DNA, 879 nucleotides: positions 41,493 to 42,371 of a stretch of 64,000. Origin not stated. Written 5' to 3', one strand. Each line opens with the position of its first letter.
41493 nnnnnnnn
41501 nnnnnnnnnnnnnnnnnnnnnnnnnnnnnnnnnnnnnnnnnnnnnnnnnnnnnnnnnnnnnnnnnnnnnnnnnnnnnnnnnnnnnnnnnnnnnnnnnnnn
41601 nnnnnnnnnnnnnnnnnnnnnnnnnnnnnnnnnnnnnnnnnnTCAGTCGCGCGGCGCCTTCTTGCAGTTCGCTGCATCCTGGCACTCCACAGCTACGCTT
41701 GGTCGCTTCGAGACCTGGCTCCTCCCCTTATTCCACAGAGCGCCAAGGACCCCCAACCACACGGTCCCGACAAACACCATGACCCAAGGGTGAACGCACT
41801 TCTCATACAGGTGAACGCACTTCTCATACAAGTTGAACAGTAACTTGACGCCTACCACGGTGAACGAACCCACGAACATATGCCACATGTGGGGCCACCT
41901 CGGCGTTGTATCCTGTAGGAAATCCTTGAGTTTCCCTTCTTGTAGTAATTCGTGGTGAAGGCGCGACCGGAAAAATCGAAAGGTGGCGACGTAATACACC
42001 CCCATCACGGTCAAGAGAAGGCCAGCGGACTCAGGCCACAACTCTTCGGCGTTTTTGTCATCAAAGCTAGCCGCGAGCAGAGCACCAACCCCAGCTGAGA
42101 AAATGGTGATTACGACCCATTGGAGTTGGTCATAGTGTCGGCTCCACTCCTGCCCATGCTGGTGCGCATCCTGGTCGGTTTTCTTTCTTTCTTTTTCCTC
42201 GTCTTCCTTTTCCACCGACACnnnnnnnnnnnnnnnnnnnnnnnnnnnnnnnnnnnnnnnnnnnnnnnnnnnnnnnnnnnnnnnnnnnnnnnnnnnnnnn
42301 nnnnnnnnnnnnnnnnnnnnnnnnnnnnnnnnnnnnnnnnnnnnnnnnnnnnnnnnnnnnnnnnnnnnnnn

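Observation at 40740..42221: AbiJ-like Abi_C/HEPN protein adjacent to a low-G+C multi-TM protein: candidate two-gene defence/abortive-infection module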

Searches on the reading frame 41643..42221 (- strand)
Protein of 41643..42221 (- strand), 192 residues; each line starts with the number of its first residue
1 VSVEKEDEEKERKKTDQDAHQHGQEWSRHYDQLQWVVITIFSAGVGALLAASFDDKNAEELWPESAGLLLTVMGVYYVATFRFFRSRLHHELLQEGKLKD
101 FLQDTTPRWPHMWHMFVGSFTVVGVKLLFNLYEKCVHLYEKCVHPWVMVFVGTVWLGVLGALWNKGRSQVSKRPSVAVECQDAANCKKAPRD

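Call 3: search_protein_families(library=pfam, proteins=[window:41643-42221:-], max_evalue=1)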
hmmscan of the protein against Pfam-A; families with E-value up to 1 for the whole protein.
window:41643-42221:- (192 aa): 5 families
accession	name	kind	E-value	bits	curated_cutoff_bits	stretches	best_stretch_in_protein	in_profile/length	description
PF13301.11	DUF4079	-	0.0015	19.2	31.4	0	12-80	33-101/141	Protein of unknown function (DUF4079)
PF11118.13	DUF2627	-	0.056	14.4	22.4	1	62-89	40-67/76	Protein of unknown function (DUF2627)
PF01545.26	Cation_efflux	-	0.09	13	26.6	1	113-178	70-136/198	Cation efflux family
PF02656.20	DUF202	-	0.15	13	23.4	1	33-86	11-65/68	Domain of unknown function (DUF202)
PF11992.13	TgpA_N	-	0.55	9.6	30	1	27-93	11-75/333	TgpA N-terminal domain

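Call 4: search_protein_families(library=padloc, proteins=[window:41643-42221:-], max_evalue=1)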
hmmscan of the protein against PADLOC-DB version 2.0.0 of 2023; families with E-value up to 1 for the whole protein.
window:41643-42221:- (192 aa): 0 families

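Call 5: search_protein_families(library=ncbifam, proteins=[window:41643-42221:-], max_evalue=1)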
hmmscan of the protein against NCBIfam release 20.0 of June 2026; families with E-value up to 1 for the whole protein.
window:41643-42221:- (192 aa): 0 families

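Call 8: find_homologous_proteins(query=window:41643-42221:-)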
Query window:41643-42221:- (192 aa): 1 proteins with E <= 0.001 among 780 candidates.
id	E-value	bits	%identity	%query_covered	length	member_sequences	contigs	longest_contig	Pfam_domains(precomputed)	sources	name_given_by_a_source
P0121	8.4e-120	416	96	99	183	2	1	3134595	-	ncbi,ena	-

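Call 30: search_protein_representatives(protein=window:41643-42221:-)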
Query: 192 residues. Proteins with E-value up to 0.001 (for the whole library): 95; up to 1e-10: 24; up to 1e-30: 3. The best 95 are listed.
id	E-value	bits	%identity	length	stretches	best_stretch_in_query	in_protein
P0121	2.7e-120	415.5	99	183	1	3-192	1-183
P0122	8.5e-34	133.2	49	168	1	15-171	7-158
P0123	1.3e-31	126.0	49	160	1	21-159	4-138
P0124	1.5e-26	109.5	49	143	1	21-168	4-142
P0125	6.5e-24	100.9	42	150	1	21-172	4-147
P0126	8.5e-23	97.2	42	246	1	23-173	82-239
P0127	1.1e-22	96.8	42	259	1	22-169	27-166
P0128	1.5e-22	96.5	47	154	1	24-167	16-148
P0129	6.0e-22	94.5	45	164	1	24-136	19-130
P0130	1.3e-21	93.3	43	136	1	33-170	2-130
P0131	1.3e-20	90.1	57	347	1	21-124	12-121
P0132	6.2e-20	87.9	40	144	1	22-150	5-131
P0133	6.8e-20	87.8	53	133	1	13-93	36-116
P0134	1.3e-17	80.3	43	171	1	20-128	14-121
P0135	7.9e-15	71.2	55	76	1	23-84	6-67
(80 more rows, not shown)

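Call 31: find_encoding_contigs(protein=P0122, flank=6000, max_places=4)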
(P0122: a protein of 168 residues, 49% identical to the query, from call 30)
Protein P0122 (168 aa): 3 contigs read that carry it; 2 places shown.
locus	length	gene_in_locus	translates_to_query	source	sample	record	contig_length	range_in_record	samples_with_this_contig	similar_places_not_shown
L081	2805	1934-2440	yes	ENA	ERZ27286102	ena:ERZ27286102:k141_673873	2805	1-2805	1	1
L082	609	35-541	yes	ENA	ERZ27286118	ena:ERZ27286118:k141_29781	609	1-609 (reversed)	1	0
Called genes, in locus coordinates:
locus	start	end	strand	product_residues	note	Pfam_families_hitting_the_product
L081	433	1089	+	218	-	-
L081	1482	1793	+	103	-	-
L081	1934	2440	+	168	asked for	-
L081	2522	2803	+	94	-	?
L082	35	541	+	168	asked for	-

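Call 34: find_encoding_contigs(protein=P0123, flank=6000, max_places=4)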
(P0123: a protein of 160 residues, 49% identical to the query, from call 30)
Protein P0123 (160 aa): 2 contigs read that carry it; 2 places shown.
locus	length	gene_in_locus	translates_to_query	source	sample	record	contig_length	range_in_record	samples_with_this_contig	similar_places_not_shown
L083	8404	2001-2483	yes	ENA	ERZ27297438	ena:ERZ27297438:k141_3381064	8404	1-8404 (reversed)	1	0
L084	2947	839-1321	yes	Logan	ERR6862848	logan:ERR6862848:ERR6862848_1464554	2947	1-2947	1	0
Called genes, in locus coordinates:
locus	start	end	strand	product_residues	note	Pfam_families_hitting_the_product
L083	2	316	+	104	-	?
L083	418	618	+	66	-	-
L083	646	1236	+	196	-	-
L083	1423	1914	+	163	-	-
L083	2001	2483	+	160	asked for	-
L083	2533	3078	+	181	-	PF13511:DUF4124 (weak)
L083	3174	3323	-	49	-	-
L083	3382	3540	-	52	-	-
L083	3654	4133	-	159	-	-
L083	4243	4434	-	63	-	-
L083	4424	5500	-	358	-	PF13481:AAA_25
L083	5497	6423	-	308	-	-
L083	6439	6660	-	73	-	-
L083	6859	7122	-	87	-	-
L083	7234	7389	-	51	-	-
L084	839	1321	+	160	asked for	-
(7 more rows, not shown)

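Call 35: find_encoding_contigs(protein=P0124, flank=6000, max_places=4)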
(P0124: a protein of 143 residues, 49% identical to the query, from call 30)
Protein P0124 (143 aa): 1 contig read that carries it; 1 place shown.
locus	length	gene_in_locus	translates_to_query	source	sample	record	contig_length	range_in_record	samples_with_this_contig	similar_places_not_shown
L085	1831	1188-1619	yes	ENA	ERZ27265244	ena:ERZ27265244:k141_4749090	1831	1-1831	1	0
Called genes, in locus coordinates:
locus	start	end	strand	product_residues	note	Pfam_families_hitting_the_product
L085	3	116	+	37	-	?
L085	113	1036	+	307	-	-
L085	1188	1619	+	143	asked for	-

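Call 41: find_related_loci(query=A5, collection=metagenome_contigs, flank=5000)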
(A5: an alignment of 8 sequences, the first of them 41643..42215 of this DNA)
Query A5 (190 aa) in metagenome_contigs; peptide patterns used: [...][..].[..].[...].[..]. (x = any residue, [..] = any of these).
76 stretches matched a pattern; 4 encode a relative of the query (tblastn E <= 1e-3); 4 distinct loci.
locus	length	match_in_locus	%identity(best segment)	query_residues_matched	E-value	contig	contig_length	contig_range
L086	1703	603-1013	47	22-164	2e-37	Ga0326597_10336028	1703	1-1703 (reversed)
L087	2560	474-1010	38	3-189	4e-33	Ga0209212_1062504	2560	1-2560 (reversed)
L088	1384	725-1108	46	11-140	4e-32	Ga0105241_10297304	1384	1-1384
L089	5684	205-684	40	1-171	1e-29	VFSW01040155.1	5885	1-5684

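Call 59: search_protein_families(library=phrogs, proteins=[window:41643-42215:-, P0122, P0123, P0131, P0127], max_evalue=0.01)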
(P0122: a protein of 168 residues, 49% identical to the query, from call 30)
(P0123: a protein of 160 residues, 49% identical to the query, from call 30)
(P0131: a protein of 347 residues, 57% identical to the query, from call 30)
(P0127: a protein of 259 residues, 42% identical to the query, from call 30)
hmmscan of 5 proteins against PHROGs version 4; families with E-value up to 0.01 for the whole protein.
window:41643-42215:- (190 aa): 0 families

P0122 (168 aa): 0 families

P0123 (160 aa): 0 families

P0131 (347 aa): 0 families

P0127 (259 aa): 0 families

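Call 77: find_encoding_contigs(protein=P0127, flank=6000, max_places=3)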
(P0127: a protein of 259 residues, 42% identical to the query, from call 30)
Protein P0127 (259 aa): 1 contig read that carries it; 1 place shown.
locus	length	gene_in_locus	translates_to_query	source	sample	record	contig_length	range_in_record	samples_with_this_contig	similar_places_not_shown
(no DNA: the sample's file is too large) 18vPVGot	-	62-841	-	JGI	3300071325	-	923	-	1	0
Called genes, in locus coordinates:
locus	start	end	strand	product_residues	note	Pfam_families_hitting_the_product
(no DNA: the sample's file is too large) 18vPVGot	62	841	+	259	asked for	-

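Call 83: search_protein_families(library=pfam, alignment_id=A4, max_evalue=1)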
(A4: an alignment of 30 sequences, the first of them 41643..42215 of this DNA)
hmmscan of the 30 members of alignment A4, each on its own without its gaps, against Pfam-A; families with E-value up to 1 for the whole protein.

A. member 1, window:41643-42215:- (190 aa): 5 families
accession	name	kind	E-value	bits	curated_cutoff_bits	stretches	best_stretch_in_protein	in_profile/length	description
PF13301.11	DUF4079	-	0.0013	19.4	31.4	0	11-78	34-101/141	Protein of unknown function (DUF4079)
PF11118.13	DUF2627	-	0.055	14.4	22.4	1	60-87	40-67/76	Protein of unknown function (DUF2627)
PF01545.26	Cation_efflux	-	0.087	13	26.6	1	111-176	70-136/198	Cation efflux family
PF02656.20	DUF202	-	0.15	13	23.4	1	31-84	11-65/68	Domain of unknown function (DUF202)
PF11992.13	TgpA_N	-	0.53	9.7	30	1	25-91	11-75/333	TgpA N-terminal domain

B. families by the number of members that match (of 30 scanned): 64 families (the first 25 are shown)
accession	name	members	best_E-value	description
PF02656.20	DUF202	6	0.032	Domain of unknown function (DUF202)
PF11118.13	DUF2627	5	0.054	Protein of unknown function (DUF2627)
PF13567.11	DUF4131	5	0.064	Domain of unknown function (DUF4131)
PF24838.2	8xMP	4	0.0034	Octameric membrane protein family (8xMP)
PF20990.2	DUF2207_C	4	0.042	Predicted membrane protein (DUF2207) C-terminal domain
PF13301.11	DUF4079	3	0.0011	Protein of unknown function (DUF4079)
PF13347.12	MFS_2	2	0.0069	MFS/sugar transport protein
PF11239.13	DUF3040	2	0.01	Protein of unknown function (DUF3040)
PF11992.13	TgpA_N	2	0.031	TgpA N-terminal domain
PF25587.1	Rv2743c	2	0.09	Rv2743c family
PF04255.20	DUF433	1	0.00037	Protein of unknown function (DUF433)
PF01040.23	UbiA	1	0.0005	UbiA prenyltransferase family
PF07947.19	YhhN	1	0.0016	YhhN family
PF02378.23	PTS_EIIC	1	0.0027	Phosphotransferase system, EIIC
PF13273.12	DUF4064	1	0.0029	Protein of unknown function (DUF4064)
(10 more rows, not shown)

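Call 89: predict_structure(alignment_id=A5)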
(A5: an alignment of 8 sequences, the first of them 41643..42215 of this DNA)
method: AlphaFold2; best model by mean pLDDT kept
length: 190 residues; sequences in the alignment: 8
mean_pLDDT: 76.6   pTM: 0.60
mean pLDDT of the five models: 76.6, 73.8, 73.6, 72.9, 71.5
residues with pLDDT >= 90: 17; 70-90: 119; 50-70: 42; < 50: 12
segments of 3 or more residues with pLDDT < 50: 170-177
pLDDT, mean of each block of 10 residues (from residue 1): 93 87 84 87 88 82 89 86 76 56 59 86 87 72 74 83 63 51 54
secondary structure, 60 per line:
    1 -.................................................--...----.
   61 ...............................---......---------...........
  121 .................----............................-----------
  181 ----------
elements in order: H2-50 H60-91 H95-100 H110-137 H142-169
